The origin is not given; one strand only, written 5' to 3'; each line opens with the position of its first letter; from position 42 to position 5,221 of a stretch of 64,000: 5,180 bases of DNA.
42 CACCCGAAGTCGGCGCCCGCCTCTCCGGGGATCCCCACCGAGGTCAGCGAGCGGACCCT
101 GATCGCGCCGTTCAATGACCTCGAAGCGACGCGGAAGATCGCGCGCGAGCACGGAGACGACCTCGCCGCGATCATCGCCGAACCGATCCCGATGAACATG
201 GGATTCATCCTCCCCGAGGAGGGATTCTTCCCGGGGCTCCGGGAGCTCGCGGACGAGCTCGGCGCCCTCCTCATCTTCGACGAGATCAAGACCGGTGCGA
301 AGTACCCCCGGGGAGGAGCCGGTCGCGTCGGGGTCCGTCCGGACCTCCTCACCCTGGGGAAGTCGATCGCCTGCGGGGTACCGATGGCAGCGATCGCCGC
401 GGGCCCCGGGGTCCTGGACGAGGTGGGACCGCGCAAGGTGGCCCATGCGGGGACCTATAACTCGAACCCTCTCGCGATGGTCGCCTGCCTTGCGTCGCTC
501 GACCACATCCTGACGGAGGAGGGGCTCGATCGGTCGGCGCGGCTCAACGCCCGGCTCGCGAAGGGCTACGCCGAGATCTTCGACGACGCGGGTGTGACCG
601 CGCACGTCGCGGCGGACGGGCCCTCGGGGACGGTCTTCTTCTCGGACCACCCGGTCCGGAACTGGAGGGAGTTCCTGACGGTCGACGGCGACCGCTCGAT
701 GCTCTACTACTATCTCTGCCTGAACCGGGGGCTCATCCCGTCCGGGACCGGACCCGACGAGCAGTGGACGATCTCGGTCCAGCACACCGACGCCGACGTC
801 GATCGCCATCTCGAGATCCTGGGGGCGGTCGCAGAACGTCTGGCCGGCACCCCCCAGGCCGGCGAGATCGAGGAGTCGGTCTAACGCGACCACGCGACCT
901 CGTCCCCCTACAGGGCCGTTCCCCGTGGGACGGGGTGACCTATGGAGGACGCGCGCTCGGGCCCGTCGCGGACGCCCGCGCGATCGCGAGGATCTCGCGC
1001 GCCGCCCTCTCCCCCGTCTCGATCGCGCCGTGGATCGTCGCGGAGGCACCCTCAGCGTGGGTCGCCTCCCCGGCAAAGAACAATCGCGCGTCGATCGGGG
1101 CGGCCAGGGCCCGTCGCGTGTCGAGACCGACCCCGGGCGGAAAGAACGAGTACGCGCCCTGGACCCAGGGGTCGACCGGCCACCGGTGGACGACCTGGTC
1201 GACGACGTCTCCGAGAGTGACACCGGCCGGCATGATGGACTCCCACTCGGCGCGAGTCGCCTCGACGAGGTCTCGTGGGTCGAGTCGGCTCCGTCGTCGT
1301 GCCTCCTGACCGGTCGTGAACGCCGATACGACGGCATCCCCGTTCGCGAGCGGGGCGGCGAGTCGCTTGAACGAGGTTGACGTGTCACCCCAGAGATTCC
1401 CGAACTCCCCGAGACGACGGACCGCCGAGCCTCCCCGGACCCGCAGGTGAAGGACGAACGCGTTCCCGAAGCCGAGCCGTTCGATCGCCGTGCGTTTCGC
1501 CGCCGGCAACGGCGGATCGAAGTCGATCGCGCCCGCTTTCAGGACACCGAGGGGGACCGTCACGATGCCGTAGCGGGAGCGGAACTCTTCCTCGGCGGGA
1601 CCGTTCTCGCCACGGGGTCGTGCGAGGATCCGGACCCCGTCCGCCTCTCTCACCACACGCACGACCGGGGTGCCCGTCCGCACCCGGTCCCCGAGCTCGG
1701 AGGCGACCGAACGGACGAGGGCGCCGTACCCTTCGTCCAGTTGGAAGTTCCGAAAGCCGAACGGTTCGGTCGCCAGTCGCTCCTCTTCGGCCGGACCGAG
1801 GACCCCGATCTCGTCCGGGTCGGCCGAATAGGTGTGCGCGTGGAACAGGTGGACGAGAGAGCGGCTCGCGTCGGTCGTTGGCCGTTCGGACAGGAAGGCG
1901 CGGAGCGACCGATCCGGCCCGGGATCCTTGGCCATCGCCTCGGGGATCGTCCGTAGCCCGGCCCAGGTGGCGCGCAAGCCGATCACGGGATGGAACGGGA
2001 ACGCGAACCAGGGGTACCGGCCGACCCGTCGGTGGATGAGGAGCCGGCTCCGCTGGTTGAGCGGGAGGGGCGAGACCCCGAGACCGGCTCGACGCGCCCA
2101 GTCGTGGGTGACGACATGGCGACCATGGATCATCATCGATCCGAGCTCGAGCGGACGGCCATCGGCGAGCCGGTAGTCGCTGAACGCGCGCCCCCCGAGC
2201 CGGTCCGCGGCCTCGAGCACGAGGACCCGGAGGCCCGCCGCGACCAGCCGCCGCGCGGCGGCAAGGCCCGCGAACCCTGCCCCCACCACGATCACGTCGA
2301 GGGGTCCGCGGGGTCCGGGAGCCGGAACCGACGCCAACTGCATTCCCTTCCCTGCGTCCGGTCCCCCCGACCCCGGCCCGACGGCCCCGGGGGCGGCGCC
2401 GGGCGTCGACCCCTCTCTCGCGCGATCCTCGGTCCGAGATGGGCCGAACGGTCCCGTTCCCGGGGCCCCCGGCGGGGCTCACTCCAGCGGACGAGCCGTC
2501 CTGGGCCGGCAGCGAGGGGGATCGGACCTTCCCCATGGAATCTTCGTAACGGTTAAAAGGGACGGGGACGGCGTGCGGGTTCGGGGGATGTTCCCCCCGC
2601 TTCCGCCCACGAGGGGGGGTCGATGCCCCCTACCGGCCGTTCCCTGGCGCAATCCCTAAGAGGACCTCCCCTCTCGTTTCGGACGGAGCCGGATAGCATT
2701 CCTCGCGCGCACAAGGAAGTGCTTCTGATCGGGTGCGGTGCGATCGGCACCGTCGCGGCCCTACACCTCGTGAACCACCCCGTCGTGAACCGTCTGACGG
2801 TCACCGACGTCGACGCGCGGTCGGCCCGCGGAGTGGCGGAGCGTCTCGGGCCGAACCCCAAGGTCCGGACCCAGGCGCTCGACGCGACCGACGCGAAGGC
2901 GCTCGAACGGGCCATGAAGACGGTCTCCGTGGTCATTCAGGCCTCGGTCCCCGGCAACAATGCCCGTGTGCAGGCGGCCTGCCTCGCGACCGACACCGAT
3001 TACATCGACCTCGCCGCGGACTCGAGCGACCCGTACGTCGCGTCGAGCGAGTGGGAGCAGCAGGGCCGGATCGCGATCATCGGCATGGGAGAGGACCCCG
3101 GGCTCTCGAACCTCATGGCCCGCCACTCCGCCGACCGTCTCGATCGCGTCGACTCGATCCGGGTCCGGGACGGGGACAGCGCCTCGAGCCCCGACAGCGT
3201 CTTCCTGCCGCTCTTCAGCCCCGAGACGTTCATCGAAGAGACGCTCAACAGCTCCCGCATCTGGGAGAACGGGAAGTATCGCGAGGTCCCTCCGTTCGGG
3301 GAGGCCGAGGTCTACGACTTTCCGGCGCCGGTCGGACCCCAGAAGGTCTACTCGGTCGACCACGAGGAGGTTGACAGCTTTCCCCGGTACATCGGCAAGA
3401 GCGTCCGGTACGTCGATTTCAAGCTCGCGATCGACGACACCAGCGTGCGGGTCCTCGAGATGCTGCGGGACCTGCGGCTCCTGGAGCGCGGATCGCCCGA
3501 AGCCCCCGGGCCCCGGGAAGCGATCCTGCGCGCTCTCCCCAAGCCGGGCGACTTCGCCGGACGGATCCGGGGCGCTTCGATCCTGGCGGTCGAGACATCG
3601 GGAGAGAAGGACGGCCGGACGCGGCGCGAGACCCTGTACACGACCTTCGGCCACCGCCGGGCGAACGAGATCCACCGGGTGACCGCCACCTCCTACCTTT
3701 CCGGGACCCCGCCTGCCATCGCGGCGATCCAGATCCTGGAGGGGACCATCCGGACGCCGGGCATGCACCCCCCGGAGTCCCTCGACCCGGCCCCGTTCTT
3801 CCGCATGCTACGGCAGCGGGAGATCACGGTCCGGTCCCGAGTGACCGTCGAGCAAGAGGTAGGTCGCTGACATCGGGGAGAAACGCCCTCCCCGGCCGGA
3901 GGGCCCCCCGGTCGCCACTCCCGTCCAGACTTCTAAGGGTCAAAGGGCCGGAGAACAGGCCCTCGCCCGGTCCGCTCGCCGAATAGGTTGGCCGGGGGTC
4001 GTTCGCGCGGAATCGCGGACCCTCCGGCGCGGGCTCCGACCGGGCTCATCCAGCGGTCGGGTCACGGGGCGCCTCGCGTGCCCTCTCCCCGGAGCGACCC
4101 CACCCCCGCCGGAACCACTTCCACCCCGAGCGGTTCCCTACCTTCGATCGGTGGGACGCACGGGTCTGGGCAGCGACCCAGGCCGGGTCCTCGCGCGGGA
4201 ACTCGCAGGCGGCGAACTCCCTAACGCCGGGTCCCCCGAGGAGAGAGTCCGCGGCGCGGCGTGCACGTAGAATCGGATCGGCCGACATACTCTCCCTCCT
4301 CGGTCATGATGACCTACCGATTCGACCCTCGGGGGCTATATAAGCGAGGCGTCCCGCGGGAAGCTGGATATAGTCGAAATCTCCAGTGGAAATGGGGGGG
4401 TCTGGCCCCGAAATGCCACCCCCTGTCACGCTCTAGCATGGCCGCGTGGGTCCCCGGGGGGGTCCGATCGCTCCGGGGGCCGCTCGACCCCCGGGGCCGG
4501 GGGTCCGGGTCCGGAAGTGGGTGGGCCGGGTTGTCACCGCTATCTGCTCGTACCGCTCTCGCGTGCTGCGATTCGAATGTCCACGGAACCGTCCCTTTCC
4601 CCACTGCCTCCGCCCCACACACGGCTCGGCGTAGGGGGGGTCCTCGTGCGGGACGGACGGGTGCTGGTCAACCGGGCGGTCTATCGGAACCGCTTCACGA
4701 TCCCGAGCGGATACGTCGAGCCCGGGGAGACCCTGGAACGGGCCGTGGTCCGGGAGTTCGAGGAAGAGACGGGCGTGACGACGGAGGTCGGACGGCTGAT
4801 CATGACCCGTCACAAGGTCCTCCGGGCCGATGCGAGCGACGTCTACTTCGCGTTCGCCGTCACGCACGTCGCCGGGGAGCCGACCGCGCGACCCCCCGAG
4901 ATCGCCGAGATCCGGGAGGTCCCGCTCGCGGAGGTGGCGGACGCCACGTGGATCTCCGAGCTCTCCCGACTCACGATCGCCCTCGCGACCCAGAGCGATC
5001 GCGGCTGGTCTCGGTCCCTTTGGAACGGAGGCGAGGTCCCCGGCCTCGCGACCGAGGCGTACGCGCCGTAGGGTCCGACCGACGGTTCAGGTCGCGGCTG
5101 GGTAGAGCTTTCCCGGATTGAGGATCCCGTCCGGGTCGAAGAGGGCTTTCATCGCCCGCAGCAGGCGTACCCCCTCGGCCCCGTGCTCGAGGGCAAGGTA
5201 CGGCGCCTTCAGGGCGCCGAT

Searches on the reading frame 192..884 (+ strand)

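Call 16: search_protein_families(library=pfam, proteins=[window:192-884:+])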
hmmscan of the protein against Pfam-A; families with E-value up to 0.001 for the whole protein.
window:192-884:+ (230 aa): 1 family
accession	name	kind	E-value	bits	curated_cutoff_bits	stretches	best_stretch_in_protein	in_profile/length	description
PF00202.27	Aminotran_3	-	3.1e-26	92.5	30.5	1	2-148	202-348/403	Aminotransferase class-III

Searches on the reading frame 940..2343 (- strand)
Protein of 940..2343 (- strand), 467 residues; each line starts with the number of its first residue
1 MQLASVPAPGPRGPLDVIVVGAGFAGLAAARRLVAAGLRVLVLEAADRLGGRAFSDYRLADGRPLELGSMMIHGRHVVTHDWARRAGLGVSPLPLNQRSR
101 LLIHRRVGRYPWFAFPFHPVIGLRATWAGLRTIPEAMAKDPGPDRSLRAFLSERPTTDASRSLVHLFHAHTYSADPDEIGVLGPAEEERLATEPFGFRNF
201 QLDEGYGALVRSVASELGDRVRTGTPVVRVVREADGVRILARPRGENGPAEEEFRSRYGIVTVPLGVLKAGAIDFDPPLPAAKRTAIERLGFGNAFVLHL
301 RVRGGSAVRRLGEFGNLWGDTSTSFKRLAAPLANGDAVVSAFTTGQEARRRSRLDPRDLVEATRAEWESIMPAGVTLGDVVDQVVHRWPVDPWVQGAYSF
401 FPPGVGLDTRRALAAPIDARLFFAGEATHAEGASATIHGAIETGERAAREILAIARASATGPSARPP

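Call 16: search_protein_families(library=pfam, proteins=[window:940-2343:-])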
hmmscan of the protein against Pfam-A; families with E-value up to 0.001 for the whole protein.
window:940-2343:- (467 aa): 11 families
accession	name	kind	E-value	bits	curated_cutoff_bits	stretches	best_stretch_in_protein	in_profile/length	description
PF01593.30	Amino_oxidase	-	7.2e-66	223.7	19.8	1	24-452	1-443/443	Flavin containing amine oxidoreductase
PF13450.12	NAD_binding_8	-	4e-13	49.9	21.9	1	19-74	1-54/68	NAD(P)-binding Rossmann-like domain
PF01266.30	DAO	-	2.3e-07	31.1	27.9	1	16-51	1-36/353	FAD dependent oxidoreductase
PF12831.13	FAD_oxidored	-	7.9e-07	29.1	27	1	16-56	1-41/416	FAD dependent oxidoreductase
PF00890.30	FAD_binding_2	-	2.5e-06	27.4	20.4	1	16-52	1-37/414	FAD binding domain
PF07992.20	Pyr_redox_2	-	1.2e-05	25.3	26.1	1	16-47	2-34/291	Pyridine nucleotide-disulphide oxidoreductase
PF01946.23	Thi4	-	2.1e-05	24.3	26.2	1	16-52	19-56/235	Thi4 family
PF00070.33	Pyr_redox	-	4.6e-05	24.3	22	0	17-54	2-38/82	Pyridine nucleotide-disulphide oxidoreductase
PF05834.18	Lycopene_cycl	-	0.00011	21.8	23.4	1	16-49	1-36/380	Lycopene cyclase protein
PF03486.20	HI0933_like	-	0.00013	21.9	50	1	16-50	2-36/244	HI0933-like protein Rossmann domain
PF01494.25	FAD_binding_3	-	0.00089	19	22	0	16-46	3-33/349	FAD binding domain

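Call 18: search_protein_families(library=ncbifam, proteins=[window:940-2343:-], max_evalue=0.01)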
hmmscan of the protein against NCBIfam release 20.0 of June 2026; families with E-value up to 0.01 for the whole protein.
window:940-2343:- (467 aa): 78 families (the best 25 are shown)
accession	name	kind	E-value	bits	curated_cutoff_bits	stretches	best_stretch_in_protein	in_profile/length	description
TIGR03467.1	HpnE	equivalog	6.3e-15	55.4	283.05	1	17-89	1-73/430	hydroxysqualene dehydroxylase HpnE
NF005560.0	PRK07233.1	equivalog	9.7e-11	41.1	252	1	17-53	3-39/435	hypothetical protein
TIGR02734.1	crtI_fam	subfamily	1.6e-10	40.3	238.1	1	17-55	1-39/504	phytoene desaturase family protein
NF045637.1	carotdesatCrtDProt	equivalog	4.9e-08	32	580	1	17-53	1-37/485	1-hydroxycarotenoid 3,4-desaturase CrtD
TIGR01372.1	soxA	subfamily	4.2e-07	28.1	1164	1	16-64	170-218/996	sarcosine oxidase subunit alpha family protein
NF058655.1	CrtID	equivalog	9e-07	28.1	640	1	17-53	1-37/478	bifunctional phytoene desaturase/3,4-desaturase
NF009472.0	PRK12834.1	equivalog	1.4e-06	27.1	476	1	16-54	6-46/550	FAD-binding dehydrogenase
TIGR02731.1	phytoene_desat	equivalog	2.2e-06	26.7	569.4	1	17-74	2-58/453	15-cis-phytoene desaturase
TIGR02032.1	GG-red-SF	subfamily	4.8e-06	26.5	158.8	1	16-47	2-33/297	geranylgeranyl reductase family protein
NF005548.0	PRK07208.1-4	equivalog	7.6e-06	24.8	389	1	16-52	5-41/488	hypothetical protein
TIGR00292.1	TIGR00292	equivalog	1.2e-05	24.7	148.3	1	16-51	23-58/254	sulfide-dependent adenosine diphosphate thiazole synthase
TIGR01790.1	carotene-cycl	subfamily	1.3e-05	24.5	209.5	1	16-52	1-37/387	lycopene cyclase family protein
TIGR01813.1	flavo_cyto_c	subfamily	1.4e-05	24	285.45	1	16-53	1-39/444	flavocytochrome c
TIGR01317.1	GOGAT_sm_gam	subfamily_domain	1.6e-05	23.9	447.7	1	15-51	144-180/485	glutamate synthase small subunit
TIGR02733.1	desat_CrtD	equivalog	1.8e-05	23.6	549.7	1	16-53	3-40/492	C-3',4' desaturase CrtD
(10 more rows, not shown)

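Call 37: search_solved_structures(query=window:940-2343:-, max_evalue=0.001)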
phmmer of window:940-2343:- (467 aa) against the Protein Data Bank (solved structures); distinct sequences matched with E-value up to 0.001: 111 (the best 60 are shown).
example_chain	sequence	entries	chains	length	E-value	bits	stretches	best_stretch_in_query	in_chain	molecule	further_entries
4gu0_A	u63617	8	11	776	4.7e-26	94.9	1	16-453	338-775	Lysine-specific histone demethylase 1B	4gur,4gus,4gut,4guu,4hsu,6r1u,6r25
4gu1_A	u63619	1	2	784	4.8e-26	94.8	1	16-453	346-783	Lysine-specific histone demethylase 1B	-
3zyx_A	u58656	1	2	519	4.9e-26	94.8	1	15-453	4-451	AMINE OXIDASE [FLAVIN-CONTAINING] B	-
7xe1_A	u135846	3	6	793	5e-26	94.8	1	16-453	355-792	Lysine-specific histone demethylase 1B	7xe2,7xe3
4fwe_A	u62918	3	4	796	5e-26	94.8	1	16-453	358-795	Lysine-specific histone demethylase 1B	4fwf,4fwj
2xfo_A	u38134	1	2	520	5.2e-26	94.7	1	15-453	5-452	Amine oxidase [flavin-containing] B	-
2c75_A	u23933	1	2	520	1e-25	93.8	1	15-453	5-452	AMINE OXIDASE (FLAVIN-CONTAINING) B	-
2bk4_A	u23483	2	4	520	1.4e-25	93.3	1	15-453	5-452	AMINE OXIDASE [FLAVIN-CONTAINING] B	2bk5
2c72_A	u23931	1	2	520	1.4e-25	93.3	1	15-453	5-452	AMINE OXIDASE (FLAVIN-CONTAINING) B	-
1gos_A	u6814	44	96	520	1.4e-25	93.3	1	15-453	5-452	MONOAMINE OXIDASE | AMINE OXIDASE [FLAVIN-CONTAINING] B | AMINE OXIDASE (FLAVIN-CONTAINING) B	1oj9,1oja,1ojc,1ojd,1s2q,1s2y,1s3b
2c73_A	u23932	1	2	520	1.4e-25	93.3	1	15-453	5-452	AMINE OXIDASE (FLAVIN-CONTAINING) B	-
2xfu_A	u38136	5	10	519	1.5e-25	93.2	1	15-453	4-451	Amine oxidase [flavin-containing] B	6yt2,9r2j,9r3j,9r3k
2c76_A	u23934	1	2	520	1.5e-25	93.2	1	15-453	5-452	AMINE OXIDASE (FLAVIN-CONTAINING) B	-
8eej_B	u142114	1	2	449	9.2e-25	90.6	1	17-83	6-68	Amine oxidase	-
8eef_A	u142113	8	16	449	1.6e-24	89.8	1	17-83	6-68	Amine oxidase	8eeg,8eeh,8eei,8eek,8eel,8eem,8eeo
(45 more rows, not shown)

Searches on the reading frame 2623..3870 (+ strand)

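Call 16: search_protein_families(library=pfam, proteins=[window:2623-3870:+])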
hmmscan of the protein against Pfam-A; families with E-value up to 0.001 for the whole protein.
window:2623-3870:+ (415 aa): 3 families
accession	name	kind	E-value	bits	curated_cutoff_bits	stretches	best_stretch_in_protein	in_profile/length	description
PF16653.10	Sacchrp_dh_C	-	6.6e-25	89.1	31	1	156-399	1-263/265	Saccharopine dehydrogenase C-terminal domain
PF03435.24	Sacchrp_dh_NADP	-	3.1e-17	63.5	25.1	1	33-145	1-116/129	Saccharopine dehydrogenase NADP binding domain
PF00056.29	Ldh_1_N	-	0.00019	21.9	27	1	33-110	3-80/141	lactate/malate dehydrogenase, NAD binding domain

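Call 18: search_protein_families(library=ncbifam, proteins=[window:2623-3870:+], max_evalue=0.01)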
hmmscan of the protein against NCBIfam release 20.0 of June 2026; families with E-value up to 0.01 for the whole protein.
window:2623-3870:+ (415 aa): 6 families
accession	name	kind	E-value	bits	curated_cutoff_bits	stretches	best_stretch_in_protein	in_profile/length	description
NF043000.1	carsnrspmd_synth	equivalog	4.3e-32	111.9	800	1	77-397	55-392/405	carboxynorspermidine synthase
NF010631.0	PRK14027.1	equivalog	4e-05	23.1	515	1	27-117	123-211/283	quinate/shikimate dehydrogenase (NAD+)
TIGR02356.1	adenyl_thiF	equivalog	0.00028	20.3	275.25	0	30-138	21-122/203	thiazole biosynthesis adenylyltransferase ThiF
NF000824.0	PRK00066.1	subfamily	0.00034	20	339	1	28-75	4-51/316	L-lactate dehydrogenase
NF007034.0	PRK09496.2-1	subfamily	0.0011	18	344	1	22-107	219-300/445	Trk system potassium transporter TrkA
NF009201.0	PRK12549.1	subfamily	0.0039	16.4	235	1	30-111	129-205/286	shikimate dehydrogenase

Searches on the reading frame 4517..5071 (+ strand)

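Call 16: search_protein_families(library=pfam, proteins=[window:4517-5071:+])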
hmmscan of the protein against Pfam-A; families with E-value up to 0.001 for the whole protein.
window:4517-5071:+ (184 aa): 1 family
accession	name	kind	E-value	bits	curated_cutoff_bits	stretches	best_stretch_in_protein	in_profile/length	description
PF00293.34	NUDIX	-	1.4e-17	64.4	21.1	1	35-144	2-122/134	NUDIX domain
